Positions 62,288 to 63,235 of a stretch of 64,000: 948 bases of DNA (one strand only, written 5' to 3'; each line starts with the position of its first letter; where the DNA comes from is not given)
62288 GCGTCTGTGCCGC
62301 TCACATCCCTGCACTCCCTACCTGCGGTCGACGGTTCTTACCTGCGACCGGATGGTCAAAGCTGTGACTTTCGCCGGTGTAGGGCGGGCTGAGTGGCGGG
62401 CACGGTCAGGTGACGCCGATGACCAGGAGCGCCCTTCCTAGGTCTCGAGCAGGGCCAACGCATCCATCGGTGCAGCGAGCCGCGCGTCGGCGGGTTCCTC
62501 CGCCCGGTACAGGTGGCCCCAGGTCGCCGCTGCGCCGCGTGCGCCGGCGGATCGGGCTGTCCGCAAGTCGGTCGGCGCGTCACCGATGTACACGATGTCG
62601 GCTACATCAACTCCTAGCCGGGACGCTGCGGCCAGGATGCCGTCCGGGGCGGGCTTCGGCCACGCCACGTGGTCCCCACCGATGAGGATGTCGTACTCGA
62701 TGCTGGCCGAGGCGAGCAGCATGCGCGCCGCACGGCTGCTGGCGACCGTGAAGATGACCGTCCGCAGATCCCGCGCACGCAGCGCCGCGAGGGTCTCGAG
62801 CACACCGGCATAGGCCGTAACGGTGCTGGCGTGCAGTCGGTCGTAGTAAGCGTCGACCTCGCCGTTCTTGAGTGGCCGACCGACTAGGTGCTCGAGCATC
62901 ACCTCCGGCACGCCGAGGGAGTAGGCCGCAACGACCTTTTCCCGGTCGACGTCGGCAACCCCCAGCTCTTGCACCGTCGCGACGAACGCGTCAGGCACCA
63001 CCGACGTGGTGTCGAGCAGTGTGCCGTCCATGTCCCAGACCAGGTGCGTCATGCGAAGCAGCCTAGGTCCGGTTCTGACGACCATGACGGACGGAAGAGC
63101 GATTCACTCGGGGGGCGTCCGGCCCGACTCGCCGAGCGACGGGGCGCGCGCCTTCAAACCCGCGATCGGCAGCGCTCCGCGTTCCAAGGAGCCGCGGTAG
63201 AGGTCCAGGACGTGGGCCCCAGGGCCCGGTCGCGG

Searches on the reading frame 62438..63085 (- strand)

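Call 95: search_protein_families(library=pfam, proteins=[window:62438-63085:-], max_evalue=0.0001)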
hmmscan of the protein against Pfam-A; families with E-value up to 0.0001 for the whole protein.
window:62438-63085:- (215 aa): 4 families
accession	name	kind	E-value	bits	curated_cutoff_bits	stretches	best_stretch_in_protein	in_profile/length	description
PF13419.12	HAD_2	-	3.1e-26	93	23.8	1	16-186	2-177/178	Haloacid dehalogenase-like hydrolase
PF00702.32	Hydrolase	-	2.4e-24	87.2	26.4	1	14-181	3-191/191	haloacid dehalogenase-like hydrolase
PF12710.13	HAD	-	2e-10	41.8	27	1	15-178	1-189/189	haloacid dehalogenase-like hydrolase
PF13242.12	Hydrolase_like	-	3.6e-07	30.4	22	1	143-194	3-55/75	HAD-hyrolase-like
